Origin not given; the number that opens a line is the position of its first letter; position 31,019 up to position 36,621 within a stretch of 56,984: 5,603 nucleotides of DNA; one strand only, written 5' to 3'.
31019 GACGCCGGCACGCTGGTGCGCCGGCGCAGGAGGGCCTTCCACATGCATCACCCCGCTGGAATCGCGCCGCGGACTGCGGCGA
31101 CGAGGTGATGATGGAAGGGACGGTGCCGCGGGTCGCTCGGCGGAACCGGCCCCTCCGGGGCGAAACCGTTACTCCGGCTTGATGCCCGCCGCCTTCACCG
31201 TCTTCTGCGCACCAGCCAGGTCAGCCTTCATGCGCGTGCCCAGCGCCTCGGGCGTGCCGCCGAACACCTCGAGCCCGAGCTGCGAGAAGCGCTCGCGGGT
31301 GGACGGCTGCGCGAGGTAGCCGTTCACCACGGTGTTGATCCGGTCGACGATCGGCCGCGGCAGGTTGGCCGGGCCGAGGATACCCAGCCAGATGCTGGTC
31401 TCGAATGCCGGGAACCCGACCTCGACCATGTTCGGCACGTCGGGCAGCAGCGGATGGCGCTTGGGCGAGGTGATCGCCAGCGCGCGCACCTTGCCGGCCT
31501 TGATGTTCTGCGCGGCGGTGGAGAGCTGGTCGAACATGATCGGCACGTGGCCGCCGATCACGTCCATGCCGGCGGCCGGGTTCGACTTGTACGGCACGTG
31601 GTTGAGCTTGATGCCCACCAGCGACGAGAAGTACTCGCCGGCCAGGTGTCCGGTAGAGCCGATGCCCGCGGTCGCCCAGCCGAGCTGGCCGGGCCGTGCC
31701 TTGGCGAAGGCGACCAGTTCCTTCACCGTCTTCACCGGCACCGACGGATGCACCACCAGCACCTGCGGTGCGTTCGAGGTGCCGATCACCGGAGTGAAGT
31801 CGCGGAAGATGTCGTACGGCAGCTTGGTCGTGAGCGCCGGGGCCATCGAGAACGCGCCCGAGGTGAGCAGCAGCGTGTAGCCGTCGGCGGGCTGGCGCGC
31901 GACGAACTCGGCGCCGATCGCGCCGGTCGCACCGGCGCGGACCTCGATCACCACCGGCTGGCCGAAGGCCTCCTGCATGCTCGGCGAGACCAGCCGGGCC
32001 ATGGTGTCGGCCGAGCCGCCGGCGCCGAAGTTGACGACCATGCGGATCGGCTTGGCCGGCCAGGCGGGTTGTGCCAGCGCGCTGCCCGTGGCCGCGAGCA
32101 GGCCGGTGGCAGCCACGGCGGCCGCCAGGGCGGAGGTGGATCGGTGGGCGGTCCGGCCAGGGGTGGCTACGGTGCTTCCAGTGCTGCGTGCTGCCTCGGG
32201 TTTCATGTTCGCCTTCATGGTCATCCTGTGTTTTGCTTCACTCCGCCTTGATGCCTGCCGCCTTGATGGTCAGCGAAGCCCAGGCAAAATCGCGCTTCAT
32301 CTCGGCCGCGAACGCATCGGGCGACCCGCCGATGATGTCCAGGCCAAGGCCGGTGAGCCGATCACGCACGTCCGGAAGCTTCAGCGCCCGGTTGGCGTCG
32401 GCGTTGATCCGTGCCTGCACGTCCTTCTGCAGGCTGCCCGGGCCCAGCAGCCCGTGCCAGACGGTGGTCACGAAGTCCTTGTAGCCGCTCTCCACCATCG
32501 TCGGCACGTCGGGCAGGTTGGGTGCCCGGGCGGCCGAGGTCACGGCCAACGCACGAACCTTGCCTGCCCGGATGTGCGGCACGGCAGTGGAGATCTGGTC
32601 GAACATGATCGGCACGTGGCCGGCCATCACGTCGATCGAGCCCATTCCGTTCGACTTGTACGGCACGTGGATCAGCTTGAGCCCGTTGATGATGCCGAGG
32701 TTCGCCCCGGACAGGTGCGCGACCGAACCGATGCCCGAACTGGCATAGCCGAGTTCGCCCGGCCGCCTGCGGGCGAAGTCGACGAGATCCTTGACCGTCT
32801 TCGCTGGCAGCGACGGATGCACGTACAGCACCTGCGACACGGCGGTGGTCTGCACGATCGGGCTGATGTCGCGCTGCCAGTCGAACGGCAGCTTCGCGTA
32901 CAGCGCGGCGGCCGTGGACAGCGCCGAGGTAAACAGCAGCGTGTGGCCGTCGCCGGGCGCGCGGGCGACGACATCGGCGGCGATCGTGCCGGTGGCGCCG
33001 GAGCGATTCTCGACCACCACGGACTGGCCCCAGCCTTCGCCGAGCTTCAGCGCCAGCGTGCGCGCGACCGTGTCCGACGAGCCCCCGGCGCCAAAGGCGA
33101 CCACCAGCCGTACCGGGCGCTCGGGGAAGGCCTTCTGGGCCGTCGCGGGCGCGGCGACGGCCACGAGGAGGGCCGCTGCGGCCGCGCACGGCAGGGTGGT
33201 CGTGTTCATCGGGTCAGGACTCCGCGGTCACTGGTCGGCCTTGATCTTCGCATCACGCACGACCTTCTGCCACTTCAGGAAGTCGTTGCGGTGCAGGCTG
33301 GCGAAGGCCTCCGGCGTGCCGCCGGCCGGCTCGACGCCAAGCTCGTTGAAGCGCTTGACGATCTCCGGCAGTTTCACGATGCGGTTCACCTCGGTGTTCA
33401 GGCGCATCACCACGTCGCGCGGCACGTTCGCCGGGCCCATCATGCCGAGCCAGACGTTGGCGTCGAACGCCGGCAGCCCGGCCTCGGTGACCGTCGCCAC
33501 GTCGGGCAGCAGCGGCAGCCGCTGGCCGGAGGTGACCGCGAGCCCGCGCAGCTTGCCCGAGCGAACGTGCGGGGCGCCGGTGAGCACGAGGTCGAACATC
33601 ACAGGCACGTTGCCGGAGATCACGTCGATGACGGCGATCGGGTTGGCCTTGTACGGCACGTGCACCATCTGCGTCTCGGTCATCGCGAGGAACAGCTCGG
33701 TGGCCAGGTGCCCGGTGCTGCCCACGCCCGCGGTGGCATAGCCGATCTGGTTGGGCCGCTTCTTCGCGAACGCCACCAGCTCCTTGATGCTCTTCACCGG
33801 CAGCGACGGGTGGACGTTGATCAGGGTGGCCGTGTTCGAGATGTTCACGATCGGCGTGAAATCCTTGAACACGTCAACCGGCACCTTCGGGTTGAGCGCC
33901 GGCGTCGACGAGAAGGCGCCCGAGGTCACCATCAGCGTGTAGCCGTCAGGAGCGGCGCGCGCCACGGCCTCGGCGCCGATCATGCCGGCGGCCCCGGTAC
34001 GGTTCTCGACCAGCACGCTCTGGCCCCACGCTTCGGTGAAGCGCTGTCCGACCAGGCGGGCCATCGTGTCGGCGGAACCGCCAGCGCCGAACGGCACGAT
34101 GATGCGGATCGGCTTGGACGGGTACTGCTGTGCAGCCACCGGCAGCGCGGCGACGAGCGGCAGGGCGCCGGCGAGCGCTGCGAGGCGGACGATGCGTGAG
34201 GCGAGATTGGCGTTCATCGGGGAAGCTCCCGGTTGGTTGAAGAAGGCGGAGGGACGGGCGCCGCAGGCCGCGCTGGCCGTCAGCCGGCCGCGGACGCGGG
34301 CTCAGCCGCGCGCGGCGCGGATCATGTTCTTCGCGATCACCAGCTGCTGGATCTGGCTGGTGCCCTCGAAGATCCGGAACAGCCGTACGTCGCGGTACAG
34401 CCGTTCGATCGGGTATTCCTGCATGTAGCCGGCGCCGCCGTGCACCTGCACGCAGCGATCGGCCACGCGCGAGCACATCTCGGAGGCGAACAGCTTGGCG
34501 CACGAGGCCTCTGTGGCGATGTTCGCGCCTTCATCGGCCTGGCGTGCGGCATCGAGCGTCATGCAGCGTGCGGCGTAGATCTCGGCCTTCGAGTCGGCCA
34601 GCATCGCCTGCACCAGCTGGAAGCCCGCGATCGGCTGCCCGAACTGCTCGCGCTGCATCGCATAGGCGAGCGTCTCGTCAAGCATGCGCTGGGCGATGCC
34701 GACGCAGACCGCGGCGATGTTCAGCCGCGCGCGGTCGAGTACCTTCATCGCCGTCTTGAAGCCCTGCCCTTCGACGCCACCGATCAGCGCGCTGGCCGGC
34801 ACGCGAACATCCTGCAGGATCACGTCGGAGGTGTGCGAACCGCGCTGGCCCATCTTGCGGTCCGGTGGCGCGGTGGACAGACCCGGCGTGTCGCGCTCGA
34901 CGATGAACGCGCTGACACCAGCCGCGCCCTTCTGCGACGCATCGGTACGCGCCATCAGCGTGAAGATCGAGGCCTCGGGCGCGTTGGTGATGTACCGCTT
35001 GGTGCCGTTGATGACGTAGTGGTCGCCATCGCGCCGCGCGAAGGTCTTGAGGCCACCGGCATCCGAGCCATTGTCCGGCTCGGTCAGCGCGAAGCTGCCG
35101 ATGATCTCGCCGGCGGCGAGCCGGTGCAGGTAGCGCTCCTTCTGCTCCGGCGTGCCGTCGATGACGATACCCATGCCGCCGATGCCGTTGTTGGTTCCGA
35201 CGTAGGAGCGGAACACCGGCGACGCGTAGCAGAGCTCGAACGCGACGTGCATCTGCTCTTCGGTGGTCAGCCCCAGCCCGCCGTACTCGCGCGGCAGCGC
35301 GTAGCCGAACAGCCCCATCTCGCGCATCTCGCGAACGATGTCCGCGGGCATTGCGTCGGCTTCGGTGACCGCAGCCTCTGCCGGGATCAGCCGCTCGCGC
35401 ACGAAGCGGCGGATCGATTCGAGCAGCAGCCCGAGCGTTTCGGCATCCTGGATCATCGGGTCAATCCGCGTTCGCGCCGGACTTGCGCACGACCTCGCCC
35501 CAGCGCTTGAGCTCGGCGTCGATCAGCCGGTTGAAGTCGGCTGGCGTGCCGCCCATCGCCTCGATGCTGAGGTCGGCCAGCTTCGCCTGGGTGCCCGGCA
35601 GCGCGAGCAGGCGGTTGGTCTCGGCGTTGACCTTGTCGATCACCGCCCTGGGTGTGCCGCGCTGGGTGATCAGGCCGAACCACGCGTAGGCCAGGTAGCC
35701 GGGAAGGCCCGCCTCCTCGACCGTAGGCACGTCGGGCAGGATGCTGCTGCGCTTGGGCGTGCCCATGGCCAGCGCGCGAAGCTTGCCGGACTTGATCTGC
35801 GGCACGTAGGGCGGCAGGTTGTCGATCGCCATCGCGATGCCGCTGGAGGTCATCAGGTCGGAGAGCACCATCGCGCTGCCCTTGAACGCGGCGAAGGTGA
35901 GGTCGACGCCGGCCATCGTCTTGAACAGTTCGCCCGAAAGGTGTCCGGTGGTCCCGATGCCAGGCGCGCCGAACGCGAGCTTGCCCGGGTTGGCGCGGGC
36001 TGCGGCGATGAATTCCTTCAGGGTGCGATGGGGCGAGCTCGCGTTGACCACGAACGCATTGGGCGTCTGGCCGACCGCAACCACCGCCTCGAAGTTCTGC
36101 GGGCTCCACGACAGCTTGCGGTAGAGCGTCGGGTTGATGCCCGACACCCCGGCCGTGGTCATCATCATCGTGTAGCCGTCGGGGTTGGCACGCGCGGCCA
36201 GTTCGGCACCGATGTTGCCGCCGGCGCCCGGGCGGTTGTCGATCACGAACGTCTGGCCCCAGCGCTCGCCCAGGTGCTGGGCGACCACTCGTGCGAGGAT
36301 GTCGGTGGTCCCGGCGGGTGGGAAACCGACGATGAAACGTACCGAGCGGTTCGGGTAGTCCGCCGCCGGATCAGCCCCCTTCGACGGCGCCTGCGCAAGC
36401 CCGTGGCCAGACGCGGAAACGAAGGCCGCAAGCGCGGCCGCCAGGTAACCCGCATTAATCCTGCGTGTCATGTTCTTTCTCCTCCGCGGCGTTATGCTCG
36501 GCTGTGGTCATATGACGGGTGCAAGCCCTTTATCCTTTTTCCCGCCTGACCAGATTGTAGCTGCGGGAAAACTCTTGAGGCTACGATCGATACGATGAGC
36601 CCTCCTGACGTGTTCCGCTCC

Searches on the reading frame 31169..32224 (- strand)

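Call 42: search_protein_families(library=pfam, proteins=[window:31169-32224:-], max_evalue=0.001)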
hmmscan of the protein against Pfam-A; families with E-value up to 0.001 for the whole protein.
window:31169-32224:- (351 aa): 1 family
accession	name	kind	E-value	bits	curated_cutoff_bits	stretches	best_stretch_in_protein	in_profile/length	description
PF03401.19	TctC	-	2.5e-60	204.8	27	1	76-324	2-250/274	Tripartite tricarboxylate transporter family receptor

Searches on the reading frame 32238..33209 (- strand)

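Call 42: search_protein_families(library=pfam, proteins=[window:32238-33209:-], max_evalue=0.001)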
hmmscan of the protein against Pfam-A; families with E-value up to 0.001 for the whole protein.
window:32238-33209:- (323 aa): 1 family
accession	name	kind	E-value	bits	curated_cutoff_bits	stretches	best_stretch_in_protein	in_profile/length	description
PF03401.19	TctC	-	2.4e-59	201.6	27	1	48-296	1-250/274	Tripartite tricarboxylate transporter family receptor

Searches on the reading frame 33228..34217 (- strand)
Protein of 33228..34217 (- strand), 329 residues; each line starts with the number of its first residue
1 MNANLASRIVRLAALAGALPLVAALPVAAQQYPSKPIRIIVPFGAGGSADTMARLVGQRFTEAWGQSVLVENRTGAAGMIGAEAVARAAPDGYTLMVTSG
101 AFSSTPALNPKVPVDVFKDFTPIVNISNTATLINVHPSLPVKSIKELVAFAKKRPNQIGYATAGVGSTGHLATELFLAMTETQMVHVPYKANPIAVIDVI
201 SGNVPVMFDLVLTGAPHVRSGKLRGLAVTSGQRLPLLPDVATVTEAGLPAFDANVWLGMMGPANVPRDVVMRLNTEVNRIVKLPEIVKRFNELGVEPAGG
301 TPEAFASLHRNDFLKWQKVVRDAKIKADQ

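Call 42: search_protein_families(library=pfam, proteins=[window:33228-34217:-], max_evalue=0.001)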
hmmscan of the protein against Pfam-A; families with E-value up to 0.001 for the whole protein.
window:33228-34217:- (329 aa): 1 family
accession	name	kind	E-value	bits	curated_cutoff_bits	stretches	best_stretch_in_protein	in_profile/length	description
PF03401.19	TctC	-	2.1e-60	205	27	1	53-322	2-271/274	Tripartite tricarboxylate transporter family receptor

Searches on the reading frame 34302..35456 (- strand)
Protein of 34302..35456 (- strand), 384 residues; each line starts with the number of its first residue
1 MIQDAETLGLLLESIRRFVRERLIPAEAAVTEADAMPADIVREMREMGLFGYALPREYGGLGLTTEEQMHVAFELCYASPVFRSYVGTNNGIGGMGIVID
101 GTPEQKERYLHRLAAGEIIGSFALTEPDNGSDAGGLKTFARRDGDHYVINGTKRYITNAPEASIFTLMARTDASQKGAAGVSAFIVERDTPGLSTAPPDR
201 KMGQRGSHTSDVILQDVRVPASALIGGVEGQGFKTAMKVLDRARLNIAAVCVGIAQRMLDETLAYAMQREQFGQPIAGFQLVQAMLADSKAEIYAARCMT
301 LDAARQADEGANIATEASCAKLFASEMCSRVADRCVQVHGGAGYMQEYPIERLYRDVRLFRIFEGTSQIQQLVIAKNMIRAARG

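Call 42: search_protein_families(library=pfam, proteins=[window:34302-35456:-], max_evalue=0.001)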
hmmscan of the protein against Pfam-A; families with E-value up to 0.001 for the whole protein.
window:34302-35456:- (384 aa): 5 families
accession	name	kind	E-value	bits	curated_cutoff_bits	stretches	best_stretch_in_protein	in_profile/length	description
PF00441.29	Acyl-CoA_dh_1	-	3.9e-53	180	22.4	1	230-378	1-149/150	Acyl-CoA dehydrogenase, C-terminal domain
PF02771.21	Acyl-CoA_dh_N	-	1.1e-27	97.1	22.9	1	10-117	6-113/113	Acyl-CoA dehydrogenase, N-terminal domain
PF02770.24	Acyl-CoA_dh_M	-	1.5e-27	96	33.3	1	121-217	1-97/97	Acyl-CoA dehydrogenase, middle domain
PF08028.16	Acyl-CoA_dh_2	-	1e-25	91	22.7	1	247-367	3-133/134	Acyl-CoA dehydrogenase, C-terminal domain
PF22924.1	ACOX_C_alpha1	-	4.9e-07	30.1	27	1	263-376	49-166/169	Acyl-CoA oxidase, C-alpha1 domain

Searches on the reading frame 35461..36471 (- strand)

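Call 42: search_protein_families(library=pfam, proteins=[window:35461-36471:-], max_evalue=0.001)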
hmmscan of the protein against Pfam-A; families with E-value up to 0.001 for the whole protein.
window:35461-36471:- (336 aa): 1 family
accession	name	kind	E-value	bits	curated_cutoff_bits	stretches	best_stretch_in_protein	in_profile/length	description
PF03401.19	TctC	-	3.7e-66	223.9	27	1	60-332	2-273/274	Tripartite tricarboxylate transporter family receptor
